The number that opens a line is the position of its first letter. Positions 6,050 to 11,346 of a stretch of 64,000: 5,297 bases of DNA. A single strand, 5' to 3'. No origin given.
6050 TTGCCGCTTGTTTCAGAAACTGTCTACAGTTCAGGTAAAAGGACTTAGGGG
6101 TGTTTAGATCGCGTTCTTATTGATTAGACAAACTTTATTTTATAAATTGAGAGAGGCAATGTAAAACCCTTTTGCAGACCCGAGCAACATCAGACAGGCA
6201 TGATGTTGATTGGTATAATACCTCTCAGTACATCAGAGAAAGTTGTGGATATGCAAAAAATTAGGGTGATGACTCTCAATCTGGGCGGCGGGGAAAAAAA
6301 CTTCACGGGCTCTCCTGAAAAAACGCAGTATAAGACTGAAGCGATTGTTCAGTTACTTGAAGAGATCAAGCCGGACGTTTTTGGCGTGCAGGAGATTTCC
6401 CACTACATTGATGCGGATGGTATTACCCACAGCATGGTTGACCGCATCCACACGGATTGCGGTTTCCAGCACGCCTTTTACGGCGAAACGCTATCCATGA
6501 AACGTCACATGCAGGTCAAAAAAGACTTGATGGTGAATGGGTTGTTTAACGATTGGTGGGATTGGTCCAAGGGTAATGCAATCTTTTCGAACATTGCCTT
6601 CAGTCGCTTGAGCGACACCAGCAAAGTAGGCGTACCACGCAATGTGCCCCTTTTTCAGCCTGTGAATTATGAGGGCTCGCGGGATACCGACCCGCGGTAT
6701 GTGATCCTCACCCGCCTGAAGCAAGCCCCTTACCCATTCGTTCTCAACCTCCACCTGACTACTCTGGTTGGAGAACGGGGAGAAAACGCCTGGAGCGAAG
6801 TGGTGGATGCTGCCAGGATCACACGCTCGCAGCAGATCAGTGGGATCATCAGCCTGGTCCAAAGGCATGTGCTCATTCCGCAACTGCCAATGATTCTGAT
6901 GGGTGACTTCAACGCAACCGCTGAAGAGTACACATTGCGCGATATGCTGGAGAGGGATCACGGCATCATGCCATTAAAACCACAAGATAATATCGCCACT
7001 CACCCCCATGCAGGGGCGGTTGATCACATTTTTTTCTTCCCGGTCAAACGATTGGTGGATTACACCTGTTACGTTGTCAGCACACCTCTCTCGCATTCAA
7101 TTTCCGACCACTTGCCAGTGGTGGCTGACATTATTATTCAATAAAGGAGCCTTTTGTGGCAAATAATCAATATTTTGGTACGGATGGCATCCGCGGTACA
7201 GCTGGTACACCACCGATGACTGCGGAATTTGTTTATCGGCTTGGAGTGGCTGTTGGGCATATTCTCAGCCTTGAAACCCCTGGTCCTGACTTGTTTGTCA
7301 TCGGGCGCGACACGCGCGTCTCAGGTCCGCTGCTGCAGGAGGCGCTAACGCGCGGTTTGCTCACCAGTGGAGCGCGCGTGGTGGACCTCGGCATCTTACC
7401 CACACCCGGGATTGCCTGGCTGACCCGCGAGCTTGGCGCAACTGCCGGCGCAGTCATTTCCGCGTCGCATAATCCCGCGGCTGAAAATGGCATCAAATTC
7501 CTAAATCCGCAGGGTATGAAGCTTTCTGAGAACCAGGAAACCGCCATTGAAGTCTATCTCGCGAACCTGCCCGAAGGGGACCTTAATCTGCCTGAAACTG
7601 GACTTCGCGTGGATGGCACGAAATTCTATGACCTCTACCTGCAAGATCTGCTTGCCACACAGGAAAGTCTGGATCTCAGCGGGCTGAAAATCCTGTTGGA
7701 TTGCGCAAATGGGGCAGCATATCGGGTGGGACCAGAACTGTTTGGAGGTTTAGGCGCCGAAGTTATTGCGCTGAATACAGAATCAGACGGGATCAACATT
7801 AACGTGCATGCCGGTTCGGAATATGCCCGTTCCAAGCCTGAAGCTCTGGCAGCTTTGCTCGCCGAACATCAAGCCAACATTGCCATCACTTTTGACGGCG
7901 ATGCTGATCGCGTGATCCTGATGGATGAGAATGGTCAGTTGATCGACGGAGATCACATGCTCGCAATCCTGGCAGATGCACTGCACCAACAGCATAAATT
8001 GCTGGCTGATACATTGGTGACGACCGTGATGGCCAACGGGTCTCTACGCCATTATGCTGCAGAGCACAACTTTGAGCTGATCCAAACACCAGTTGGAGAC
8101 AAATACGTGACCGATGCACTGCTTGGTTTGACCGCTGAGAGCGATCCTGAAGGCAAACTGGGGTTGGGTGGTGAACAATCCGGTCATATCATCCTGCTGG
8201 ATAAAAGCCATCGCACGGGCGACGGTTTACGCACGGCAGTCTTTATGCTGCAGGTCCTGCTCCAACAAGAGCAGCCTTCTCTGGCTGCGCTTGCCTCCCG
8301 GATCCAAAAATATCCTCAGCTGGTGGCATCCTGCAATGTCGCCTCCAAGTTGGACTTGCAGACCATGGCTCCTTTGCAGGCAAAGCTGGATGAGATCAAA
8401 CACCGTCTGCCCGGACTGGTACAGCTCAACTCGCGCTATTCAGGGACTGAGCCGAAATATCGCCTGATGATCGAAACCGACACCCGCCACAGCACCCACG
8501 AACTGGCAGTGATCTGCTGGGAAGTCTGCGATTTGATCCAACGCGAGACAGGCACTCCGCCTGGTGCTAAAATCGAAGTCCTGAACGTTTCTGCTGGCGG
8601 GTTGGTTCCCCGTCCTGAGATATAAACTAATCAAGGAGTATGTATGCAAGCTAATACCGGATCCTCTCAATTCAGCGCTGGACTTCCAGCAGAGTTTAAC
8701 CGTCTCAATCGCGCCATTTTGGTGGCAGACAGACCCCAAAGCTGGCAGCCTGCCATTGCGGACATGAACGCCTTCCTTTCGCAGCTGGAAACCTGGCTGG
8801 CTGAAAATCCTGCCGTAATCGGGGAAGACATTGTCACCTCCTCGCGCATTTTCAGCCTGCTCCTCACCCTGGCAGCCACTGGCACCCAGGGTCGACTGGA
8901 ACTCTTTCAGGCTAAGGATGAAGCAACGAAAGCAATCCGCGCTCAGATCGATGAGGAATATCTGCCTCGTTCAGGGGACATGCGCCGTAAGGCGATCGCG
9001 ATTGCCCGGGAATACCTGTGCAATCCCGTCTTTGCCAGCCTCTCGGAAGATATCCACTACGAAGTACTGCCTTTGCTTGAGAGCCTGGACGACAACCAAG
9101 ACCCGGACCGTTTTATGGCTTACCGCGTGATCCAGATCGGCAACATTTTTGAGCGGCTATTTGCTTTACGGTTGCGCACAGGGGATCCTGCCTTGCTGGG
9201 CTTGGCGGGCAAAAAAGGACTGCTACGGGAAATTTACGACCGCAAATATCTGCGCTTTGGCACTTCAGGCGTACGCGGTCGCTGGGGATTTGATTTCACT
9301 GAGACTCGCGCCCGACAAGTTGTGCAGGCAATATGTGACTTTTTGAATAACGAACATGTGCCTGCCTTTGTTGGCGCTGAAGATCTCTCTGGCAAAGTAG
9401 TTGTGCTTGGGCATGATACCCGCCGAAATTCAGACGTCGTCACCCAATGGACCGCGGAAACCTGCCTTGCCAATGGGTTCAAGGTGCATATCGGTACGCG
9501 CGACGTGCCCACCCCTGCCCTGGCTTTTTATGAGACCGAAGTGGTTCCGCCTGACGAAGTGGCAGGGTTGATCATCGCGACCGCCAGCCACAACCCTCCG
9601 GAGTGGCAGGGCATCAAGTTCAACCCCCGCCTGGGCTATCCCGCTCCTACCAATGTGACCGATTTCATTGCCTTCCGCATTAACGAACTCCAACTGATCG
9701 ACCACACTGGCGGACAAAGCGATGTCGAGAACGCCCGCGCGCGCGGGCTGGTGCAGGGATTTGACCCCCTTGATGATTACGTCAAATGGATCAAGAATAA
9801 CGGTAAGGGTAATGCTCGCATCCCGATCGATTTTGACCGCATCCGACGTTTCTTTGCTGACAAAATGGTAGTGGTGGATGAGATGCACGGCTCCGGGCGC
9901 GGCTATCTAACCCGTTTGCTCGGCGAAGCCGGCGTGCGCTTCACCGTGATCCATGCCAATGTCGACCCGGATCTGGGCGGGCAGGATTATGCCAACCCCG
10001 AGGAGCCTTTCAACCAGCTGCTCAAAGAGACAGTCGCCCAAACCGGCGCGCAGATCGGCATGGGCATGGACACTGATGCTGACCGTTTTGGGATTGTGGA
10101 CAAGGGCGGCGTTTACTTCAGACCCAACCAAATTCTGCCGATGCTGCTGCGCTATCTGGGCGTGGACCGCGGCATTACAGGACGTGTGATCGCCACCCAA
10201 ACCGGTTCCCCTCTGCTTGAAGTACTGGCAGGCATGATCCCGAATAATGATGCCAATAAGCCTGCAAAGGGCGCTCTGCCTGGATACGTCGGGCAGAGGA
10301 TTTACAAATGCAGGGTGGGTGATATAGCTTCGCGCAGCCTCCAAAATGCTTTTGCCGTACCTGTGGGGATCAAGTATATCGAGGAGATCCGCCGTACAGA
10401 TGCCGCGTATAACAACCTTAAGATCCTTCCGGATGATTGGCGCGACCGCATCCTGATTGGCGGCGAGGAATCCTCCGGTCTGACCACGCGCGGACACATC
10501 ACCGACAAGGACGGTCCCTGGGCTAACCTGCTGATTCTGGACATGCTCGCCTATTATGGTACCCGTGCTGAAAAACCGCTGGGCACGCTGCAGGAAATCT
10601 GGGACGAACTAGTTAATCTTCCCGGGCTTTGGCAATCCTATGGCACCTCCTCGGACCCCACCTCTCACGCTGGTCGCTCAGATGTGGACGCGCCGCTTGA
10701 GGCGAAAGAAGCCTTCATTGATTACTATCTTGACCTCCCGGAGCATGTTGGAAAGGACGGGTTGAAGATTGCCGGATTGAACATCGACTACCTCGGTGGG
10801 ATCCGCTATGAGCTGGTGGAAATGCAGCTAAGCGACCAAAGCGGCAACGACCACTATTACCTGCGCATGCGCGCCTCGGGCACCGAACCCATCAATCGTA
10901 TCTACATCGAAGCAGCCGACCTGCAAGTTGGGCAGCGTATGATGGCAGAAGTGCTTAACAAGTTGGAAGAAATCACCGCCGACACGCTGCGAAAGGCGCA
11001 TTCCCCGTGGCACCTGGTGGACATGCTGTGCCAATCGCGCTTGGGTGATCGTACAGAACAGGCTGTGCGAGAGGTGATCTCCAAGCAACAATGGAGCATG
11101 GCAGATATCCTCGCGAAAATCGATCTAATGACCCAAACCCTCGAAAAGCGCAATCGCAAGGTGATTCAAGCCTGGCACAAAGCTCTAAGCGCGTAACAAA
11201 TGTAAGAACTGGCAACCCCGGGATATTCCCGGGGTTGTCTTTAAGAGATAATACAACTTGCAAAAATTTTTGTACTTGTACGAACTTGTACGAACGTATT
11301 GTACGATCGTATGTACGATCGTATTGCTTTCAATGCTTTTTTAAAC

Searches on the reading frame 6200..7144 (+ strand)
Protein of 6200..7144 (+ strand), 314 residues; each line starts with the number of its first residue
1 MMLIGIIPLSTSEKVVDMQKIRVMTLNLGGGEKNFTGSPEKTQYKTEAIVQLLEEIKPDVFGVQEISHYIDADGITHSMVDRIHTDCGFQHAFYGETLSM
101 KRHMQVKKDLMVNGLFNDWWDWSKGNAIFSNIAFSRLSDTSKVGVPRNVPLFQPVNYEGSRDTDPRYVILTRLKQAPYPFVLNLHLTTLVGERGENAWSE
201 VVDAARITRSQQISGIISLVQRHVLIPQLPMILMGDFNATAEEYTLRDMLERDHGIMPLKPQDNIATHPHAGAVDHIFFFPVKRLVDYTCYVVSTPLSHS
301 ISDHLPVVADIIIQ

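Call 46: search_protein_families(library=pfam, proteins=[window:6200-7144:+], max_evalue=0.0001)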
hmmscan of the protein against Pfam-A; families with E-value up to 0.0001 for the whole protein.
window:6200-7144:+ (314 aa): 1 family
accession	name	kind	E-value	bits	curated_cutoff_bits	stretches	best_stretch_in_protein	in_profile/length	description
PF03372.29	Exo_endo_phos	-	1.3e-13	51.7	24.5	1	24-304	1-225/225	Endonuclease/Exonuclease/phosphatase family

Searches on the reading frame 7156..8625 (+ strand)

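Call 46: search_protein_families(library=pfam, proteins=[window:7156-8625:+], max_evalue=0.0001)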
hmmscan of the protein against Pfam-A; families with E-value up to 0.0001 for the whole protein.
window:7156-8625:+ (489 aa): 3 families
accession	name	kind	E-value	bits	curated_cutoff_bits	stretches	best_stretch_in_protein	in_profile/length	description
PF02878.22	PGM_PMM_I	-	2.2e-40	138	22.5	1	5-136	2-132/138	Phosphoglucomutase/phosphomannomutase, alpha/beta/alpha domain I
PF02880.22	PGM_PMM_III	-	7.7e-26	90.9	20.7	1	264-386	1-115/115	Phosphoglucomutase/phosphomannomutase, alpha/beta/alpha domain III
PF02879.22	PGM_PMM_II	-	2.5e-14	54.1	29.3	1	169-260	13-103/103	Phosphoglucomutase/phosphomannomutase, alpha/beta/alpha domain II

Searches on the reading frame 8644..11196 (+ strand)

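Call 46: search_protein_families(library=pfam, proteins=[window:8644-11196:+], max_evalue=0.0001)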
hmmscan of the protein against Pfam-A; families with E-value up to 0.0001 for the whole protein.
window:8644-11196:+ (850 aa): 3 families
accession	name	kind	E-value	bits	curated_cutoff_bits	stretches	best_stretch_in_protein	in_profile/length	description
PF02878.22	PGM_PMM_I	-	6.9e-26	91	22.5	1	204-348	3-133/138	Phosphoglucomutase/phosphomannomutase, alpha/beta/alpha domain I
PF02879.22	PGM_PMM_II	-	6.9e-18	65.5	29.3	1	408-489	22-103/103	Phosphoglucomutase/phosphomannomutase, alpha/beta/alpha domain II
PF02880.22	PGM_PMM_III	-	9.8e-08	32.6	20.7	1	567-651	44-110/115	Phosphoglucomutase/phosphomannomutase, alpha/beta/alpha domain III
